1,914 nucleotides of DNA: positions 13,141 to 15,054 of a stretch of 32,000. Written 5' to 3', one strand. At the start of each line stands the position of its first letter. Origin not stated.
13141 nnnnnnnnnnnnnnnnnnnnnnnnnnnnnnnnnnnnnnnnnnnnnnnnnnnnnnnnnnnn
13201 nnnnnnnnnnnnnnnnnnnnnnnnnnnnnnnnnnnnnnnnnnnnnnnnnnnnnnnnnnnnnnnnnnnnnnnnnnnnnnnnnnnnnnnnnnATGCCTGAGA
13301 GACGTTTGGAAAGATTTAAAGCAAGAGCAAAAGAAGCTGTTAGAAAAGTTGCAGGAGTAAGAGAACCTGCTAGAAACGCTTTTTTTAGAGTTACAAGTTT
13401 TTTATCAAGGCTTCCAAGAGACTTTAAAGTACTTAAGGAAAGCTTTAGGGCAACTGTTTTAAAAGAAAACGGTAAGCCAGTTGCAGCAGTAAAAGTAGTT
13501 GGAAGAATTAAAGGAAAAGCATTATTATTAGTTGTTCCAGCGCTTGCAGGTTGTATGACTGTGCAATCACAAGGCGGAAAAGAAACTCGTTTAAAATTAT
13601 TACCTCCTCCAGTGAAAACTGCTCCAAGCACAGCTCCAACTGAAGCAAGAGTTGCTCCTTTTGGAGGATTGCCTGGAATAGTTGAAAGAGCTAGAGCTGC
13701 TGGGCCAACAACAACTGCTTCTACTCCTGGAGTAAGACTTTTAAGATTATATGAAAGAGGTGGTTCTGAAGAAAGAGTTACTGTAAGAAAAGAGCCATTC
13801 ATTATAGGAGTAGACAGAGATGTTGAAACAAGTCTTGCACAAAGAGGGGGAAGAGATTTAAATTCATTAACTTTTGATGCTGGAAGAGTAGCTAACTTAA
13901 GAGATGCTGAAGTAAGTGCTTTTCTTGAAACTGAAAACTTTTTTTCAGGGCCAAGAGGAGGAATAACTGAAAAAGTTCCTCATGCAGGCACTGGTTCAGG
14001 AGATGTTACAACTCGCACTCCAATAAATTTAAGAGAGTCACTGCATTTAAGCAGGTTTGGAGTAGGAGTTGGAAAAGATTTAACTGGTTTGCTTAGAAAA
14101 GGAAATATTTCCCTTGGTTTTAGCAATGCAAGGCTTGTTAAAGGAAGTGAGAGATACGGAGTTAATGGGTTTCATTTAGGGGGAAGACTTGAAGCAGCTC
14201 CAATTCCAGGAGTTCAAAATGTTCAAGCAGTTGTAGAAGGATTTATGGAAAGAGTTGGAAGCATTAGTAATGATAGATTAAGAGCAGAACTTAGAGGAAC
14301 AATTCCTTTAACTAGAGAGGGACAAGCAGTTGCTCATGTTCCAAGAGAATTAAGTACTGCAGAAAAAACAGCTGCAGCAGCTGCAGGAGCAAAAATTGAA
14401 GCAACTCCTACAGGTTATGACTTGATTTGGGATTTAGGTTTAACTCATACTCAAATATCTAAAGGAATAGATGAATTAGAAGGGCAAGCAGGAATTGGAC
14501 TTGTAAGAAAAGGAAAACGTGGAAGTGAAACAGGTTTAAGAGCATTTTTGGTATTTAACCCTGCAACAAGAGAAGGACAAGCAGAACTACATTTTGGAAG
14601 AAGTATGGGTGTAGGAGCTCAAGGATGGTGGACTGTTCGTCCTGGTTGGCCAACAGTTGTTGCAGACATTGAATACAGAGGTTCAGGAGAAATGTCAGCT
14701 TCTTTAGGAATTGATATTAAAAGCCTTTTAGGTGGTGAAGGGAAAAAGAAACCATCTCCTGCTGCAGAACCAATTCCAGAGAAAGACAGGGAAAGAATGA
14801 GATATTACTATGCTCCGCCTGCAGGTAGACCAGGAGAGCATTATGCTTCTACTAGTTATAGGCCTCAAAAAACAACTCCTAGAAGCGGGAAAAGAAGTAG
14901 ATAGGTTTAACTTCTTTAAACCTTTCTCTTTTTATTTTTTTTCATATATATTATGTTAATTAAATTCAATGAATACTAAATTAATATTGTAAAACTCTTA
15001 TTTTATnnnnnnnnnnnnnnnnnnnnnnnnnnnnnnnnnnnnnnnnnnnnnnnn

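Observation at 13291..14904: Compositionally aberrant 537-aa Arg/Gly/Ala-rich protein with an internal lipobox and strong expression signals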

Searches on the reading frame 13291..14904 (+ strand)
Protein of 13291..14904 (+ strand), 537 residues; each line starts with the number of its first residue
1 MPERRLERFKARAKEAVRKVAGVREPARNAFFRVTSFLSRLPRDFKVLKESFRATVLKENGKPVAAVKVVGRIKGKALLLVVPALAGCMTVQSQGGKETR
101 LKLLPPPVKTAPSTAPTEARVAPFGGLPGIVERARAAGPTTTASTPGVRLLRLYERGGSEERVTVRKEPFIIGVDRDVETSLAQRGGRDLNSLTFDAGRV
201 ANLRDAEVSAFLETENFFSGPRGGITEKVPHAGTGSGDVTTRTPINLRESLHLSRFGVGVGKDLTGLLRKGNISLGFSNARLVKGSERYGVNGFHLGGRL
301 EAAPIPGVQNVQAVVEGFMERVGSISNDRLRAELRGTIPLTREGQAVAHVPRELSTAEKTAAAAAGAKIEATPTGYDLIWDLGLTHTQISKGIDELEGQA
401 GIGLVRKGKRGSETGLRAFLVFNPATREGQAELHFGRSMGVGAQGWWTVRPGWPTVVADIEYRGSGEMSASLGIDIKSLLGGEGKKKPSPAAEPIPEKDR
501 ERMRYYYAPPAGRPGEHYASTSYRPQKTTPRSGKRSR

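Call 4: search_protein_families(library=pfam, proteins=[window:13291-14904:+], max_evalue=10)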
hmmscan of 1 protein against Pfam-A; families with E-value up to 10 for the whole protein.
window:13291-14904:+ (537 aa): 0 families

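Call 5: search_solved_structures(query=window:13291-14901:+, max_evalue=10)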
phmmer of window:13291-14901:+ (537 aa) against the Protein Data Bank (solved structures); distinct sequences matched with E-value up to 10: 0.

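Call 9: find_homologous_proteins(query=window:13291-14901:+, max_evalue=0.01)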
Query window:13291-14901:+ (537 aa): 1 proteins with E <= 0.01 among 8000 candidates.
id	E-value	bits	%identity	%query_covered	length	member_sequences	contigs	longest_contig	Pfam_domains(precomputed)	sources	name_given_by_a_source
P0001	0.0e+0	1180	100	100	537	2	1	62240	-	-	-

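Call 16: search_protein_representatives(protein=window:13291-14901:+)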
Query: 537 residues. Proteins with E-value up to 0.001 (for the whole library): 4; up to 1e-10: 3; up to 1e-30: 1. The best 4 are listed.
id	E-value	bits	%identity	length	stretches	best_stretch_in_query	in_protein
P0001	0.0e+00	1179.6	100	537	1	1-537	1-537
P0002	2.8e-21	92.3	65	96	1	2-82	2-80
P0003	3.9e-15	72.0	33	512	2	327-483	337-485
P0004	1.1e-07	47.4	34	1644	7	164-200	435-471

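Call 18: find_homologous_proteins(query=P0003, max_evalue=0.01)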
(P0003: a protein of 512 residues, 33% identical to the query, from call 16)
Query P0003 (512 aa): 1 proteins with E <= 0.01 among 8000 candidates.
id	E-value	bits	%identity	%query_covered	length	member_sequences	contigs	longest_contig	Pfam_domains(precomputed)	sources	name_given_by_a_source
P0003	0.0e+0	1142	100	100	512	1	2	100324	-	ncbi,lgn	-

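Call 19: predict_structure(protein=window:13291-14901:+)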
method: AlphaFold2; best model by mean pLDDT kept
length: 537 residues; sequences in the alignment: 1
mean_pLDDT: 35.2   pTM: 0.25
mean pLDDT of the five models: 35.2, 28.5, 27.0, 26.3, 24.7
residues with pLDDT >= 90: 0; 70-90: 0; 50-70: 76; < 50: 461
segments of 3 or more residues with pLDDT < 50: 1-3, 58-63, 85-410, 412-496, 503-529, 531-537
pLDDT, mean of each block of 10 residues (from residue 1): 54 59 54 58 57 51 54 55 39 24 25 25 24 25 26 27 30 30 32 30 29 28 24 25 25 26 32 29 27 28 29 32 32 27 27 37 35 29 28 35 39 44 40 37 37 39 41 37 33 45 41 34 36 36
secondary structure, 60 per line:
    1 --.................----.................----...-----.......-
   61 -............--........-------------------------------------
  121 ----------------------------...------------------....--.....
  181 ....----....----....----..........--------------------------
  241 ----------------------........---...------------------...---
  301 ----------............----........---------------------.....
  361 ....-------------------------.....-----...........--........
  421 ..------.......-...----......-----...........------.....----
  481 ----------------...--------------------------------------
elements in order: H3-19 H24-40 E45-47 E53-59 E62-73 E76-83 E149-151 E170-173 H176-184 H189-192 H197-200 H205-214 H263-270 E274-276 E295-297 H311-322 H327-334 H356-364 H390-394 E400-410 E413-422 E429-435 E444-449 E455-465 E472-476

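Call 20: find_encoding_contigs(protein=P0003, flank=10000, max_places=4)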
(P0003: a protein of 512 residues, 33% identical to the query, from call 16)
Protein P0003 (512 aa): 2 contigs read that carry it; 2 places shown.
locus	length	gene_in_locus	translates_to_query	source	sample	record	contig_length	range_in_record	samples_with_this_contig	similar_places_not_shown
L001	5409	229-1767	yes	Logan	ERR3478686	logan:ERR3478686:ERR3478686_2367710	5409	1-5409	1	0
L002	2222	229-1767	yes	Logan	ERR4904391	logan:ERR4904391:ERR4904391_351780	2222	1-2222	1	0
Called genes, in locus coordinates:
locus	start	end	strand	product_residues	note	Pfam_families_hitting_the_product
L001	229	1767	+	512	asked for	-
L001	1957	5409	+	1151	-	?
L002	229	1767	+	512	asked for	-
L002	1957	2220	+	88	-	?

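Call 21: find_encoding_contigs(protein=P0001, flank=10000, max_places=4)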
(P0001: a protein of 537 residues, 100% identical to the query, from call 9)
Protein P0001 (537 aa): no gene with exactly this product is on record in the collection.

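Call 24: search_protein_families(library=pfam, proteins=[L001:1957-5409:+, P0003], max_evalue=0.01)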
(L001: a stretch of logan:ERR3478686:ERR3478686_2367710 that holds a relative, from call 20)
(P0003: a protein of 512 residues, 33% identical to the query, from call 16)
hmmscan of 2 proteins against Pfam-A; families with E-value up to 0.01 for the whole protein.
L001:1957-5409:+ (1151 aa): 4 families
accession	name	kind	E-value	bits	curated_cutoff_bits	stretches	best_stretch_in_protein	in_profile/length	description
PF19077.6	Big_13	-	1.6e-27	96.4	27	3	432-518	15-102/102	Bacterial Ig-like domain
PF17957.7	Big_7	-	4.4e-25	88.6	24.1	3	427-494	1-68/70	Bacterial Ig domain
PF13750.12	Big_3_3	-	9.4e-10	38.8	27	0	485-557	10-85/157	Bacterial Ig-like domain (group 3)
PF13754.12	Big_3_4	-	0.0011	19.2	27.3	0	959-1017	3-62/106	Domain of unknown function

P0003 (512 aa): 0 families

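Call 26: find_related_loci(query=A2, collection=genome_contigs, flank=10000)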
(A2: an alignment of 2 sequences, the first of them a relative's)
Query A2 (537 aa) in genome_contigs; peptide patterns used: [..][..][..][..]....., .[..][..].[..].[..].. (x = any residue, [..] = any of these).
181 stretches matched a pattern, but none encodes a relative of the query by tblastn (E <= 1e-3).

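Call 27: find_related_loci(query=A2, collection=viral_contigs, flank=10000)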
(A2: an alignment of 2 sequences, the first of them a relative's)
Query A2 (537 aa) in viral_contigs; peptide patterns used: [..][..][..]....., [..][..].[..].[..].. (x = any residue, [..] = any of these).
100 stretches matched a pattern, but none encodes a relative of the query by tblastn (E <= 1e-3).

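Call 28: find_related_loci(query=A2, collection=metagenome_contigs, flank=10000)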
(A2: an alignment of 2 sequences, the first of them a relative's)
Query A2 (537 aa) in metagenome_contigs; peptide patterns used: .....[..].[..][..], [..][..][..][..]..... (x = any residue, [..] = any of these).
294 stretches matched a pattern, but none encodes a relative of the query by tblastn (E <= 1e-3).

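Call 30: find_homologous_proteins(query=A1, max_evalue=1)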
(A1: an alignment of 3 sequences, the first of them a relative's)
Query A1 (3 sequences) (537 aa, profile of the alignment): 1 proteins with E <= 1 among 8000 candidates.
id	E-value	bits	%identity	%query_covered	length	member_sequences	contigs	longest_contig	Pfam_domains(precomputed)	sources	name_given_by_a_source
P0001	7.1e-231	785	100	100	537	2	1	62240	-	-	-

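Call 31: find_encoding_contigs(protein=P0002, flank=10000, max_places=4)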
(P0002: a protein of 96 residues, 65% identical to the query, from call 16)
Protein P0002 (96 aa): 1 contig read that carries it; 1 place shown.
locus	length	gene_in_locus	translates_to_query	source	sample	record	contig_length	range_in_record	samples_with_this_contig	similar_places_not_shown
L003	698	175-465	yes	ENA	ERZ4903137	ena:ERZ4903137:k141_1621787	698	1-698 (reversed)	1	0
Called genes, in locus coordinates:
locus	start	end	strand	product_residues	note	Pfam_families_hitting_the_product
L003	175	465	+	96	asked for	-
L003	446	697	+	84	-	?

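Call 32: list_cluster_members(proteins=[P0001, P0002, P0003])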
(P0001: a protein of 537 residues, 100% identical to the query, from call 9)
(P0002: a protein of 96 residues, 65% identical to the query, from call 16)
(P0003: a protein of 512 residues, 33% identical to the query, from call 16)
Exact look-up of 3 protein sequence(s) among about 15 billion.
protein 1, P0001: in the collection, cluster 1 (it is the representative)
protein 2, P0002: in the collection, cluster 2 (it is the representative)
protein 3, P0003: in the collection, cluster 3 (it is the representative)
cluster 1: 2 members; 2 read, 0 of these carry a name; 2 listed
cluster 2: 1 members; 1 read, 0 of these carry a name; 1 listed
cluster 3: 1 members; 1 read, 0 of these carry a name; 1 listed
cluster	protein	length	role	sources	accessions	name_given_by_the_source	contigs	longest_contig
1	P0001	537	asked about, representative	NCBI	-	-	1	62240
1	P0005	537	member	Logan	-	-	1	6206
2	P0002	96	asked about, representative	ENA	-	-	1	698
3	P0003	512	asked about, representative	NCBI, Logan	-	-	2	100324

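Call 39: search_protein_families(library=phrogs, proteins=[window:13291-14901:+, P0003], max_evalue=0.1)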
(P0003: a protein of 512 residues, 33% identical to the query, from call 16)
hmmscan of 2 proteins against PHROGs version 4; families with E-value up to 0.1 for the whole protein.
window:13291-14901:+ (537 aa): 0 families

P0003 (512 aa): 0 families

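Call 40: search_protein_families(library=ncbifam, proteins=[window:13291-14901:+, P0003], max_evalue=0.01)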
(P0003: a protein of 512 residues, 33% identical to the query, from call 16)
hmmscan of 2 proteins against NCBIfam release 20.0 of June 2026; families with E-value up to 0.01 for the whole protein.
window:13291-14901:+ (537 aa): 0 families

P0003 (512 aa): 0 families

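Call 54: predict_structure(alignment_id=A5)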
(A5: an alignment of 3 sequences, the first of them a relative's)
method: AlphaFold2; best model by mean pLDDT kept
length: 537 residues; sequences in the alignment: 3
mean_pLDDT: 35.3   pTM: 0.31
mean pLDDT of the five models: 35.3, 32.7, 31.2, 31.0, 26.8
residues with pLDDT >= 90: 0; 70-90: 0; 50-70: 83; < 50: 454
segments of 3 or more residues with pLDDT < 50: 8-10, 12-18, 33-45, 84-170, 194-351, 357-367, 373-499, 501-537
pLDDT, mean of each block of 10 residues (from residue 1): 48 47 51 48 48 57 57 54 45 40 34 27 23 23 25 30 42 52 55 41 30 28 23 21 22 22 27 23 24 22 28 33 31 29 40 47 46 48 38 34 29 29 28 29 29 30 30 29 30 44 41 35 30 30
secondary structure, 60 per line:
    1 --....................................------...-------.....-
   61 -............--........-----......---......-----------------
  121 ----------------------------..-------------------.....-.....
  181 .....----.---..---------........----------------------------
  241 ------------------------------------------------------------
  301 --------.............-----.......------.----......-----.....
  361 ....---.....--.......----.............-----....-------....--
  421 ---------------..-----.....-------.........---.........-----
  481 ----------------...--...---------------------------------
elements in order: H3-38 E45-47 E55-59 E62-73 E76-83 E89-94 E98-103 E170-174 H176-185 H205-212 H309-321 H327-333 E345-350 H356-364 E368-372 E375-381 H386-398 E404-407 E415-418 E443-447 E455-463 E467-475
